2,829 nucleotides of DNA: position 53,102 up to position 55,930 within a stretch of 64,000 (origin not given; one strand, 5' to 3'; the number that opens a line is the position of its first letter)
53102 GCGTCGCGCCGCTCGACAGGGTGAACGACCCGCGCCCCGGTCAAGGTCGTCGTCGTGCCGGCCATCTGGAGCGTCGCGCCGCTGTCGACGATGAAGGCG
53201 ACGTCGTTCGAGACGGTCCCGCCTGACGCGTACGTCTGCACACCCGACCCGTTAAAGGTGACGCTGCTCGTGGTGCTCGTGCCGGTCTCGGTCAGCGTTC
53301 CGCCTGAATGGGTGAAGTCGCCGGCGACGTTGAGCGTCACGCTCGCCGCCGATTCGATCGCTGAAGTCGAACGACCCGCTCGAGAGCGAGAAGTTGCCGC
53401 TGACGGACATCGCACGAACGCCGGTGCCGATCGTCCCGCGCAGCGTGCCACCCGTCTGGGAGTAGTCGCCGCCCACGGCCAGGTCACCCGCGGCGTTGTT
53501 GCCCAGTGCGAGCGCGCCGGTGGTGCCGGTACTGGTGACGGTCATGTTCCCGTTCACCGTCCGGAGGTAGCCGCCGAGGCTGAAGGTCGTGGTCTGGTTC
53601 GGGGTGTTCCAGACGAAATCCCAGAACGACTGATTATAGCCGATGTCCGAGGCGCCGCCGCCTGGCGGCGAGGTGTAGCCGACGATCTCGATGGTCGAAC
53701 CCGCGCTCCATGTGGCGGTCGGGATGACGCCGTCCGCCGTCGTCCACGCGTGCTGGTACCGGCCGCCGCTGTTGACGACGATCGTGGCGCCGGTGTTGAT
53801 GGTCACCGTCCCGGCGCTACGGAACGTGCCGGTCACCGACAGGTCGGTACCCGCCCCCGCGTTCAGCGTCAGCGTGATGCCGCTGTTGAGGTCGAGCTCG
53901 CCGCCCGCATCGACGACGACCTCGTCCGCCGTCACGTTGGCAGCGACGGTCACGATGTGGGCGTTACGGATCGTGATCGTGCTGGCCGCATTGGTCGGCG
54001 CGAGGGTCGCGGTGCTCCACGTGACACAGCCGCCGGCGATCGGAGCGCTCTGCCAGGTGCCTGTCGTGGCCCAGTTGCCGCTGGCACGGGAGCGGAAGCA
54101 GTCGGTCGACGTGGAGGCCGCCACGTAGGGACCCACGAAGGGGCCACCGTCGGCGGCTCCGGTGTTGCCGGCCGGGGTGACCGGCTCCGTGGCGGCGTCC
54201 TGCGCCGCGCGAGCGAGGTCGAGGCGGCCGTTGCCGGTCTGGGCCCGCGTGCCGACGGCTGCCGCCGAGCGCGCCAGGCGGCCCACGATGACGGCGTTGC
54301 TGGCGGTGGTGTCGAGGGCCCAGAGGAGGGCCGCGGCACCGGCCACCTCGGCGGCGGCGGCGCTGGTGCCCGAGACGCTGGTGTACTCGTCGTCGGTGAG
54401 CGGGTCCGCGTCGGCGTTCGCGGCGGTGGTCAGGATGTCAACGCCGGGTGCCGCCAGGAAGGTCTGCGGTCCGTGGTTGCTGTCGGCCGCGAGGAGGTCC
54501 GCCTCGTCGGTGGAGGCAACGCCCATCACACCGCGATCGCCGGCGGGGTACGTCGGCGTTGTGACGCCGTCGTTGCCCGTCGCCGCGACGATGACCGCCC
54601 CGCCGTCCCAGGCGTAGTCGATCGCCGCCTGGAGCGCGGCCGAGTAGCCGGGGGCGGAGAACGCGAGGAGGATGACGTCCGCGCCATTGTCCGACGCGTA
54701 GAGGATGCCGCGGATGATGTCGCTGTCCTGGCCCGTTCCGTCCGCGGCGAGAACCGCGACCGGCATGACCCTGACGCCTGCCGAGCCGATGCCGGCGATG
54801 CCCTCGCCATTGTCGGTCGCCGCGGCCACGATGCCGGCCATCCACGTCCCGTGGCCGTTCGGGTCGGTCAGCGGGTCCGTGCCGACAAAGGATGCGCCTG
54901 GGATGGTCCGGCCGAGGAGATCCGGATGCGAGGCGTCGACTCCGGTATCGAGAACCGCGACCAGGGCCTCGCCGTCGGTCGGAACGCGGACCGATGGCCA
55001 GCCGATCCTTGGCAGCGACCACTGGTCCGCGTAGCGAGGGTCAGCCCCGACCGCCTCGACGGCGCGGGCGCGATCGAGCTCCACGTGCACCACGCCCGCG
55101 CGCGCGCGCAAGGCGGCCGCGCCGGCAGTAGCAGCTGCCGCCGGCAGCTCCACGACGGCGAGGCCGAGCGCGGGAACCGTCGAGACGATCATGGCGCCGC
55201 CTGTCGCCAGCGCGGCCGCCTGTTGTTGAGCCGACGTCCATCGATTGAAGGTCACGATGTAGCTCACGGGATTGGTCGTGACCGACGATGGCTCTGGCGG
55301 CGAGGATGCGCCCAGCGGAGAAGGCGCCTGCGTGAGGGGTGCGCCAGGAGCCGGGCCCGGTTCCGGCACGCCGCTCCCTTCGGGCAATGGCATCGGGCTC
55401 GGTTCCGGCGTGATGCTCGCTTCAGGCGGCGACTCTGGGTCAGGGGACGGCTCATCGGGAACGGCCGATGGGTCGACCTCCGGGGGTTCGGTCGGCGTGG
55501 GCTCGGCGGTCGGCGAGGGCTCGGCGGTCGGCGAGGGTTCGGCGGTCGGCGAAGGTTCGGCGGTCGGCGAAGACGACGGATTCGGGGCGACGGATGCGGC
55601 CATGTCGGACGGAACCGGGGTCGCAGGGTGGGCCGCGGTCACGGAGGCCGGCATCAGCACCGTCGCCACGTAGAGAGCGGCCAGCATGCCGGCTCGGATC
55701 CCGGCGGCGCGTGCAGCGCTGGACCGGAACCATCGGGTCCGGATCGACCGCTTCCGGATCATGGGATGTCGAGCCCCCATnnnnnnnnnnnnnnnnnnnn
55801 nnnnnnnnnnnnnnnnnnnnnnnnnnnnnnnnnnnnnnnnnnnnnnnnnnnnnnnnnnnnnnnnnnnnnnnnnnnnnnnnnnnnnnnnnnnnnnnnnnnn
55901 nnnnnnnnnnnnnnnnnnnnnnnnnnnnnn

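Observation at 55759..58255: sipW operon with three different putative SipW-cognate exported proteins and 4-bp translational-coupling overlaps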

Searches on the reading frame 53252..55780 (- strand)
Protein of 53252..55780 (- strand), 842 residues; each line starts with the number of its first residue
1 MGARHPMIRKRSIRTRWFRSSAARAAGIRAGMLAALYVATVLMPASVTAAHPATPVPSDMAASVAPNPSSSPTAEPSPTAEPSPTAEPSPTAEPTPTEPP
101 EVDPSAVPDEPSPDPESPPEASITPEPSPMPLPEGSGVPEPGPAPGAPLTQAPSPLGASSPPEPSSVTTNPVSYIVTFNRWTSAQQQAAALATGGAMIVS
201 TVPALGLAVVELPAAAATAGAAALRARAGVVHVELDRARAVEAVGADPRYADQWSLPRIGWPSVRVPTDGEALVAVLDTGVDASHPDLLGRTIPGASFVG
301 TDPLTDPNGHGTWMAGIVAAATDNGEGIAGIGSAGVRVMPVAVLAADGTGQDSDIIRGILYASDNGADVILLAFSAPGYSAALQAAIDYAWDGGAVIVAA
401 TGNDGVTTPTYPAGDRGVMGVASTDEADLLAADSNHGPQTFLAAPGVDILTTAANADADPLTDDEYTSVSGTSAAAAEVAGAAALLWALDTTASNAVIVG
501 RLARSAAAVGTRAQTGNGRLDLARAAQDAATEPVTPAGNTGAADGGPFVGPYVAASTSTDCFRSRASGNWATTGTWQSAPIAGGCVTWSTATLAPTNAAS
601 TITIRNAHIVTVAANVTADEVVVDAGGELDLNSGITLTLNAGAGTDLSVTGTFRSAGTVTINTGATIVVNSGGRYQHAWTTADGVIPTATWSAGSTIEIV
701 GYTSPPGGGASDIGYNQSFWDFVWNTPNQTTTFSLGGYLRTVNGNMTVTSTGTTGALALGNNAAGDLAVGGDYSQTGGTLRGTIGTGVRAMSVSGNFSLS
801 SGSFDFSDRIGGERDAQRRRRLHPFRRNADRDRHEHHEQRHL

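Call 5: search_protein_families(library=ncbifam, proteins=[window:53252-55780:-], max_evalue=1)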
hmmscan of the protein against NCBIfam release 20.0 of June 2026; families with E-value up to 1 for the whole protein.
window:53252-55780:- (842 aa): 7 families
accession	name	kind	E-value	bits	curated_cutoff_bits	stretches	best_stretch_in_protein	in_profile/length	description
TIGR03921.1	T7SS_mycosin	equivalog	9.4e-44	150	278.75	1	272-555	15-314/353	type VII secretion-associated serine protease mycosin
NF033595.1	denti_PrtP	equivalog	2.5e-18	66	300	2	390-538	362-514/606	dentilisin complex serine proteinase subunit PrtP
NF049966.1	QH_SP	equivalog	2.7e-13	49.8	165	1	274-511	2-216/219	subtilisin-like serine protease QhpE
TIGR03895.1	protease_PatA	subfamily_domain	1.7e-09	37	421.05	1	328-494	17-184/606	PatA/PatG family cyanobactin maturation protease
NF042956.1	IteS_antiphage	equivalog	0.0014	17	900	1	267-360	252-342/747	S8 family anti-phage peptidase IteS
NF040809.1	germ_prot_CspBA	exception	0.0018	16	1250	1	404-488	963-1046/1099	bifunctional germination protease/germinant receptor pseudoprotease CspBA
NF010546.0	PRK13936.1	equivalog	0.07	12.9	276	1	369-406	113-150/197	phosphoheptose isomerase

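Call 6: search_protein_families(library=pfam, proteins=[window:53252-55780:-], max_evalue=1)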
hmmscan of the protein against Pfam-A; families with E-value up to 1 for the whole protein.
window:53252-55780:- (842 aa): 2 families
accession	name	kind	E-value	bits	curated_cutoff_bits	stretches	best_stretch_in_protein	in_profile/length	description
PF00082.27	Peptidase_S8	-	5.4e-37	128.1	21.8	1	272-507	4-274/288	Subtilase family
PF22148.1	Fervidolysin_NPro-like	-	0.00047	20.9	21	1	175-235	21-80/81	Fervidolysin N-terminal prodomain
